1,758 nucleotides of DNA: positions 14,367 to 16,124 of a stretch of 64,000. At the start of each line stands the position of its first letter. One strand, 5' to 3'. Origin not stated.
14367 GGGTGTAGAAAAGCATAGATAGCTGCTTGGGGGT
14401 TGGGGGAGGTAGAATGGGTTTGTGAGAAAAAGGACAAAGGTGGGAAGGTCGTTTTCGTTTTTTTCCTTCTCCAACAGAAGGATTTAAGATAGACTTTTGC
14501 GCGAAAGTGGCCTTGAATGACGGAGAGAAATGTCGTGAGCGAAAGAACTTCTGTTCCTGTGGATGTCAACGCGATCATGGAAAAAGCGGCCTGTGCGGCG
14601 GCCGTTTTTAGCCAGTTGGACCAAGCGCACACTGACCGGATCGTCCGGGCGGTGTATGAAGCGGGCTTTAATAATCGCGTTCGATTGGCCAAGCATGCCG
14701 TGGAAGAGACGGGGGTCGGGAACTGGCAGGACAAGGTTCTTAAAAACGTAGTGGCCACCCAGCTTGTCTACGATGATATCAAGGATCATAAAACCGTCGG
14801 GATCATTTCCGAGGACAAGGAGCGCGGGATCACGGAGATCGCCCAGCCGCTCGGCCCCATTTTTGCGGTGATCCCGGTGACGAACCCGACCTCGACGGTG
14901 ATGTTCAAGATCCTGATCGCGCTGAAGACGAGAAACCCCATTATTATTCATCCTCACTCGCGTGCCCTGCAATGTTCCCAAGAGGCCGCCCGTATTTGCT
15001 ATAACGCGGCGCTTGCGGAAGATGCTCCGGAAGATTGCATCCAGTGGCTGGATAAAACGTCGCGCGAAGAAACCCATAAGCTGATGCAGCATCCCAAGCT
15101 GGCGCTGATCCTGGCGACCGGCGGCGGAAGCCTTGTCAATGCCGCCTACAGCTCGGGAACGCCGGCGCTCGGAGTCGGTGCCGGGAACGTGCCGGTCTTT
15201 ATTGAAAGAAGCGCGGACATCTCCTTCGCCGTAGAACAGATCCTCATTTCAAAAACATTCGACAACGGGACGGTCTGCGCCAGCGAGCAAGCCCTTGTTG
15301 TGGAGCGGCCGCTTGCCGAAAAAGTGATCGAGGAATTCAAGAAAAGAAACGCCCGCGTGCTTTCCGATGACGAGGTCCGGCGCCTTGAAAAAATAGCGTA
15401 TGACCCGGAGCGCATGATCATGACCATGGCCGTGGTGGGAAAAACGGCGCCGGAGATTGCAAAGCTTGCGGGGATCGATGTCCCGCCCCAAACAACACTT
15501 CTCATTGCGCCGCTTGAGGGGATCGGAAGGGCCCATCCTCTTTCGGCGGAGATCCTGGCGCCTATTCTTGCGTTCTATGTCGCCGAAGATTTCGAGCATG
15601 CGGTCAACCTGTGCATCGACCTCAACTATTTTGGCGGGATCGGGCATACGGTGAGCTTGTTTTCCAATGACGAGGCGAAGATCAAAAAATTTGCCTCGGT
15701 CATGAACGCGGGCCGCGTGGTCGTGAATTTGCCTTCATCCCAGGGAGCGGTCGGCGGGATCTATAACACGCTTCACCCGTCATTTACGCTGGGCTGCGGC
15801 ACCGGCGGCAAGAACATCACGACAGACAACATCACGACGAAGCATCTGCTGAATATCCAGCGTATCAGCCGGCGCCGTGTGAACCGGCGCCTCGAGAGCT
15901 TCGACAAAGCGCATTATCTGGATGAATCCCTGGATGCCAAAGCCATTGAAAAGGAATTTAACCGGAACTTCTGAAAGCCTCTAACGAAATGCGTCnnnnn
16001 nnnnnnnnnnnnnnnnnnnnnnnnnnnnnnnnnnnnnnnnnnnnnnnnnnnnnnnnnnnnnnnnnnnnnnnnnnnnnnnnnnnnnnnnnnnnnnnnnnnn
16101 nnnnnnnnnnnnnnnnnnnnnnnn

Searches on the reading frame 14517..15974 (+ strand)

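Call 18: search_protein_families(library=pfam, proteins=[window:14517-15974:+], max_evalue=0.00001)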
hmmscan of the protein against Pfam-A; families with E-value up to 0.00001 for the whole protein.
window:14517-15974:+ (485 aa): 1 family
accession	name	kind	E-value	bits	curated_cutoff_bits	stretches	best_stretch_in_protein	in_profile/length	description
PF00171.27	Aldedh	-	1.4e-29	103.4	23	1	12-408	26-427/461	Aldehyde dehydrogenase family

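Call 50: search_protein_families(library=ncbifam, proteins=[window:14517-15974:+], max_evalue=0.00001)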
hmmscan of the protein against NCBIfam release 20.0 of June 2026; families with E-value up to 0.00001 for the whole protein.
window:14517-15974:+ (485 aa): 32 families (the best 25 are shown)
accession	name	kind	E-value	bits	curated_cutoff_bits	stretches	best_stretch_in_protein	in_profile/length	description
NF010378.0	PRK13805.1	equivalog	3e-176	587.8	951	1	11-468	10-467/872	bifunctional acetaldehyde-CoA/alcohol dehydrogenase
TIGR02518.1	EutH_ACDH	equivalog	2.6e-146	488.3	620.1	1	17-452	10-443/488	acetaldehyde dehydrogenase (acetylating)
NF047625.1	AcylSulfactDhSauS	equivalog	3.8e-99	332.6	600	1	17-453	6-443/464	acylating sulfoacetaldehyde dehydrogenase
NF011927.0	PRK15398.1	subfamily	6.6e-67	226.1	403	1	9-431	30-442/465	aldehyde dehydrogenase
NF001221.0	PRK00197.1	equivalog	1.4e-20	73.4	289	1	100-405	105-369/418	glutamate-5-semialdehyde dehydrogenase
NF040648.1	lactal_redase_Meth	equivalog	1e-18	67.6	650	1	16-406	34-424/463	lactaldehyde dehydrogenase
TIGR00407.1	proA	equivalog_domain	1.4e-15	57.1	317.45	1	100-404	92-359/398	glutamate-5-semialdehyde dehydrogenase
NF040792.1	glyc_ald_dh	equivalog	4.2e-14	52.3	760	1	15-281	38-306/488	D-glyceraldehyde dehydrogenase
NF050084.1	pip_6_carb_DH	equivalog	9.9e-14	51.1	730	1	14-416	18-432/475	L-piperidine-6-carboxylate dehydrogenase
NF010575.0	PRK13968.1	equivalog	2.1e-13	50.2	855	1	109-407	124-423/462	succinate-semialdehyde dehydrogenase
NF002852.0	PRK03137.1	subfamily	1.6e-12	47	648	1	106-415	166-480/514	L-glutamate gamma-semialdehyde dehydrogenase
NF006992.0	PRK09457.1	subfamily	3.9e-12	45.6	514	1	9-407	31-433/487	succinylglutamate-semialdehyde dehydrogenase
TIGR01804.1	BADH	equivalog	4e-12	45.4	668.6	1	11-283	31-305/467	betaine-aldehyde dehydrogenase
NF047626.1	SulfactDhSafD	equivalog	5.4e-12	45.5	700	1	104-278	119-289/454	sulfoacetaldehyde dehydrogenase SafD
TIGR02299.1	HpaE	equivalog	1.8e-11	43.3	638.35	1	15-281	38-305/488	5-carboxymethyl-2-hydroxymuconate semialdehyde dehydrogenase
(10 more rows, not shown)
